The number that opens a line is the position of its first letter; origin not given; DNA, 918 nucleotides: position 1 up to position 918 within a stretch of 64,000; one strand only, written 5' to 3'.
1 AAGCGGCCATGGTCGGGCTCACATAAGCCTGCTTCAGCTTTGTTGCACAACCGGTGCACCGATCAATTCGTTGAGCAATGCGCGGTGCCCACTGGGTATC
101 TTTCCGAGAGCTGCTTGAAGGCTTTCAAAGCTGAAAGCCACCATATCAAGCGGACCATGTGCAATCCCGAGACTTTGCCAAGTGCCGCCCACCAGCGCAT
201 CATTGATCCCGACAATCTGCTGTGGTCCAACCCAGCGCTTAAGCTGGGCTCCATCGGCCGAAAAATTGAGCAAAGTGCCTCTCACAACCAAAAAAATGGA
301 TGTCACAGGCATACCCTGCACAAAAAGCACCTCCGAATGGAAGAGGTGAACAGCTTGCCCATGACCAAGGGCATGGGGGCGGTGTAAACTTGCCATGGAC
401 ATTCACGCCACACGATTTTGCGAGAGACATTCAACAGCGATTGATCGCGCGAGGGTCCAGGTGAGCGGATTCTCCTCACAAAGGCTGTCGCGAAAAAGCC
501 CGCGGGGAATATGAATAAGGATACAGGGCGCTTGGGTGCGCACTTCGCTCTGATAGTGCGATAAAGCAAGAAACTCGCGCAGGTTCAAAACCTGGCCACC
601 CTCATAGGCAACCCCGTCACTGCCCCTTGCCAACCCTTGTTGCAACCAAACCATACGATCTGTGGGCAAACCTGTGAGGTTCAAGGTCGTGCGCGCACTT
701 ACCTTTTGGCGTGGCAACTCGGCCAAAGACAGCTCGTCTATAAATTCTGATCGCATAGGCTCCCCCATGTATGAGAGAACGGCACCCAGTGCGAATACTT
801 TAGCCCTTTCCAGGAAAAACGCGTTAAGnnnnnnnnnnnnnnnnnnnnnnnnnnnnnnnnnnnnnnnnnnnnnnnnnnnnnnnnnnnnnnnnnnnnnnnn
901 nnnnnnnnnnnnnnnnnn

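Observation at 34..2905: Six uncharacterised genes appended to the fliOPQR-flhB export-gate operon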

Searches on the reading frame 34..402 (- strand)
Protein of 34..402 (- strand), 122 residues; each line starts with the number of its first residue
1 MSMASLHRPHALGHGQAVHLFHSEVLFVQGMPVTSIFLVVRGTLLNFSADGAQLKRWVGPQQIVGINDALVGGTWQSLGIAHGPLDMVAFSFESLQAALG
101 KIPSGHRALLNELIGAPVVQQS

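Call 3: search_protein_families(library=pfam, proteins=[window:34-402:-], max_evalue=1)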
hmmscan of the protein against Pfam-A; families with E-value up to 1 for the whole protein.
window:34-402:- (122 aa): 1 family
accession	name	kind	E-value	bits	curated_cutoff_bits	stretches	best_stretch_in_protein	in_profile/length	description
PF00027.35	cNMP_binding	-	0.0011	19.3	27.5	1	23-98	7-85/89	Cyclic nucleotide-binding domain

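Call 4: search_protein_families(library=ncbifam, proteins=[window:34-402:-], max_evalue=1)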
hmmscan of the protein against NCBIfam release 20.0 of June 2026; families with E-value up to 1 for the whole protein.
window:34-402:- (122 aa): 0 families

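Call 7: find_encoding_contigs(protein=window:34-402:-, flank=10000, max_places=6)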
Protein window:34-402:- (122 aa): no gene with exactly this product is on record in the collection.

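Call 35: search_solved_structures(query=A5, max_evalue=10, show_alignments=2)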
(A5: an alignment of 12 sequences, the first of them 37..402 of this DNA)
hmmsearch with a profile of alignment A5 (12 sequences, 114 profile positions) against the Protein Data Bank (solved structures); distinct sequences matched with E-value up to 10: 27.
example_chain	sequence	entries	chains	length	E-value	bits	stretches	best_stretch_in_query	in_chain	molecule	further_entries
2pqq_A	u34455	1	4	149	3.1e-06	30.3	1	12-111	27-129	Putative transcriptional regulator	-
9sfa_A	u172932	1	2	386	0.00049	23.2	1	20-112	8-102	Putative regulatory protein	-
8ev8_D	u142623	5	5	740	0.00094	22.3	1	10-109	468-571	Cyclic nucleotide-gated cation channel beta-3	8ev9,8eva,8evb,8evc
8etp_D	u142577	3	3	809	0.0011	22.1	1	10-109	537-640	Cyclic nucleotide-gated cation channel beta-3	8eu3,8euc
7rhs_D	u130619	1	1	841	0.0011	22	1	10-109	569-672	Cyclic nucleotide-gated cation channel beta-3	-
4ev0_A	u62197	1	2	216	0.0051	19.9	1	24-106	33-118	Transcription regulator, Crp family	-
5d1i_A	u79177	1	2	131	0.0051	19.9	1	13-102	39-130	Cyclic nucleotide-binding protein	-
7rh9_B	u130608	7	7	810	0.023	17.8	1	32-109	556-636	Cyclic nucleotide-gated cation channel beta-1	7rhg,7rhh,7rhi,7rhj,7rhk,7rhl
9upf_B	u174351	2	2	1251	0.041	17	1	32-109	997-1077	Cyclic nucleotide-gated channel beta-1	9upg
7o4h_D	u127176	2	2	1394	0.041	17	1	32-109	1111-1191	Cyclic nucleotide-gated cation channel beta-1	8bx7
2xgx_A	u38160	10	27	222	0.06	16.4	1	20-112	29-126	GLOBAL NITROGEN REGULATOR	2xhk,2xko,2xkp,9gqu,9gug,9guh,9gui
3mdp_A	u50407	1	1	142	0.15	15.1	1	20-113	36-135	Cyclic nucleotide-binding domain (CNMP-BD) protein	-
6wej_A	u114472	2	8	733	0.23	14.6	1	33-109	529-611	Cyclic nucleotide-gated cation channel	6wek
6wel_A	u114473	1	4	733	0.23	14.6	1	33-109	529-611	Cyclic nucleotide-gated cation channel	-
5h3o_A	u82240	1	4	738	0.23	14.6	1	33-109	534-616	Cyclic nucleotide-gated cation channel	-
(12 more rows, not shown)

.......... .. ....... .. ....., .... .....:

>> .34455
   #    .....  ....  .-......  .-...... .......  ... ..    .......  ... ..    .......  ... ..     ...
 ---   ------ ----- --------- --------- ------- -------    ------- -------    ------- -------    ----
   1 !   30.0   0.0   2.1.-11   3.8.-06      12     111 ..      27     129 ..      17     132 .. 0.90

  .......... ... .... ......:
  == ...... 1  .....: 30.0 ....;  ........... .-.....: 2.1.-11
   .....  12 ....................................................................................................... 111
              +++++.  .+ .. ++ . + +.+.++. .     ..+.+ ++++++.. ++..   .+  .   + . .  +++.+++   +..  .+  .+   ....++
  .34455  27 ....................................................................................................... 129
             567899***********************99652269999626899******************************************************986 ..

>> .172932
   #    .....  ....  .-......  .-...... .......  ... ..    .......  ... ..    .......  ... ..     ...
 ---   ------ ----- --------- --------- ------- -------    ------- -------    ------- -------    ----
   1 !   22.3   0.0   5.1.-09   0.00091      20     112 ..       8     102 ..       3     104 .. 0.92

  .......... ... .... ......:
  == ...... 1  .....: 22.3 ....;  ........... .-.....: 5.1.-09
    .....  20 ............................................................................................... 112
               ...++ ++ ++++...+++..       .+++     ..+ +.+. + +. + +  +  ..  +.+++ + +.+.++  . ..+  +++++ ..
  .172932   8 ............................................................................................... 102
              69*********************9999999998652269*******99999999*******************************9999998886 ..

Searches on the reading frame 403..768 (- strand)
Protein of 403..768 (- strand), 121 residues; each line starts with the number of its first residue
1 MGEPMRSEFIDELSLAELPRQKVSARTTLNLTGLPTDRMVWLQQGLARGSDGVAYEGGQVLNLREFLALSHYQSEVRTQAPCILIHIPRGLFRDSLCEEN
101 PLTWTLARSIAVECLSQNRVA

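Call 3: search_protein_families(library=pfam, proteins=[window:403-768:-], max_evalue=1)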
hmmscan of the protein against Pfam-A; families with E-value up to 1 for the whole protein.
window:403-768:- (121 aa): 1 family
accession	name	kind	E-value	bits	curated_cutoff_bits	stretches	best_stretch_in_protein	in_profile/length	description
PF00027.35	cNMP_binding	-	0.023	15.1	27.5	1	22-94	3-84/89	Cyclic nucleotide-binding domain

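Call 4: search_protein_families(library=ncbifam, proteins=[window:403-768:-], max_evalue=1)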
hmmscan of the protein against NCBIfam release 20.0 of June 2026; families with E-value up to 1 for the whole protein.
window:403-768:- (121 aa): 0 families

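Call 36: search_solved_structures(query=A4, max_evalue=10, show_alignments=1)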
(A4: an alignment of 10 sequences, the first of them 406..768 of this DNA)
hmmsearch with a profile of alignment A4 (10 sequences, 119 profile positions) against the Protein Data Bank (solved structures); distinct sequences matched with E-value up to 10: 70 (the best 60 are shown).
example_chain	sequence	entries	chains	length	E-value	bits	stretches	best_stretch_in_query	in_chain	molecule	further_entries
5ezr_A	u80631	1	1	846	2.1e-07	33.9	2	15-93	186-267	cGMP-dependent protein kinase, putative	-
4rz7_A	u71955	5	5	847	2.1e-07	33.9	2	15-93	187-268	cGMP-dependent protein kinase, putative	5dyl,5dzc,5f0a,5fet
9p74_A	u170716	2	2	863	2.3e-07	33.7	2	15-93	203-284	cGMP-dependent protein kinase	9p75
5kbf_A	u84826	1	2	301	7.5e-07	32.1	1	14-93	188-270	CAMP-dependent protein kinase regulatory subunit, putative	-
5dyk_A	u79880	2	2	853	1.1e-06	31.6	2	14-93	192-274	CGMP-dependent protein kinase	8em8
5k8s_A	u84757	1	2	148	1.1e-05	28.4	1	14-93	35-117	CAMP-dependent protein kinase regulatory subunit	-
5t3n_A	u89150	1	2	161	1.3e-05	28.1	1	14-93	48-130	cAMP-dependent protein kinase regulatory subunit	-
6flo_A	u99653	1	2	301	0.00043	23.2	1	9-93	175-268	Protein kinase A regulatory subunit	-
6h4g_A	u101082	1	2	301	0.00067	22.6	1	9-93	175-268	Protein kinase A regulatory subunit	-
3co2_A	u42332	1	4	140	0.002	21.1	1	14-109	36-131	Mlotik1 ion channel protein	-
3mdp_A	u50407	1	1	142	0.01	18.8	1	17-113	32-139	Cyclic nucleotide-binding domain (CNMP-BD) protein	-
3u0z_A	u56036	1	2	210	0.011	18.6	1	12-112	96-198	Potassium/sodium hyperpolarization-activated cyclic nucleotide-gated channel 1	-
2mpf_A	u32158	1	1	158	0.014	18.3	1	11-112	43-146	Potassium/sodium hyperpolarization-activated cyclic nucleotide-gated channel 2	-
2oz6_A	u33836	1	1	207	0.014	18.3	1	11-107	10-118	Virulence Factor Regulator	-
1u12_A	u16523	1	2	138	0.015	18.2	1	14-109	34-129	cyclic nucleotide binding domain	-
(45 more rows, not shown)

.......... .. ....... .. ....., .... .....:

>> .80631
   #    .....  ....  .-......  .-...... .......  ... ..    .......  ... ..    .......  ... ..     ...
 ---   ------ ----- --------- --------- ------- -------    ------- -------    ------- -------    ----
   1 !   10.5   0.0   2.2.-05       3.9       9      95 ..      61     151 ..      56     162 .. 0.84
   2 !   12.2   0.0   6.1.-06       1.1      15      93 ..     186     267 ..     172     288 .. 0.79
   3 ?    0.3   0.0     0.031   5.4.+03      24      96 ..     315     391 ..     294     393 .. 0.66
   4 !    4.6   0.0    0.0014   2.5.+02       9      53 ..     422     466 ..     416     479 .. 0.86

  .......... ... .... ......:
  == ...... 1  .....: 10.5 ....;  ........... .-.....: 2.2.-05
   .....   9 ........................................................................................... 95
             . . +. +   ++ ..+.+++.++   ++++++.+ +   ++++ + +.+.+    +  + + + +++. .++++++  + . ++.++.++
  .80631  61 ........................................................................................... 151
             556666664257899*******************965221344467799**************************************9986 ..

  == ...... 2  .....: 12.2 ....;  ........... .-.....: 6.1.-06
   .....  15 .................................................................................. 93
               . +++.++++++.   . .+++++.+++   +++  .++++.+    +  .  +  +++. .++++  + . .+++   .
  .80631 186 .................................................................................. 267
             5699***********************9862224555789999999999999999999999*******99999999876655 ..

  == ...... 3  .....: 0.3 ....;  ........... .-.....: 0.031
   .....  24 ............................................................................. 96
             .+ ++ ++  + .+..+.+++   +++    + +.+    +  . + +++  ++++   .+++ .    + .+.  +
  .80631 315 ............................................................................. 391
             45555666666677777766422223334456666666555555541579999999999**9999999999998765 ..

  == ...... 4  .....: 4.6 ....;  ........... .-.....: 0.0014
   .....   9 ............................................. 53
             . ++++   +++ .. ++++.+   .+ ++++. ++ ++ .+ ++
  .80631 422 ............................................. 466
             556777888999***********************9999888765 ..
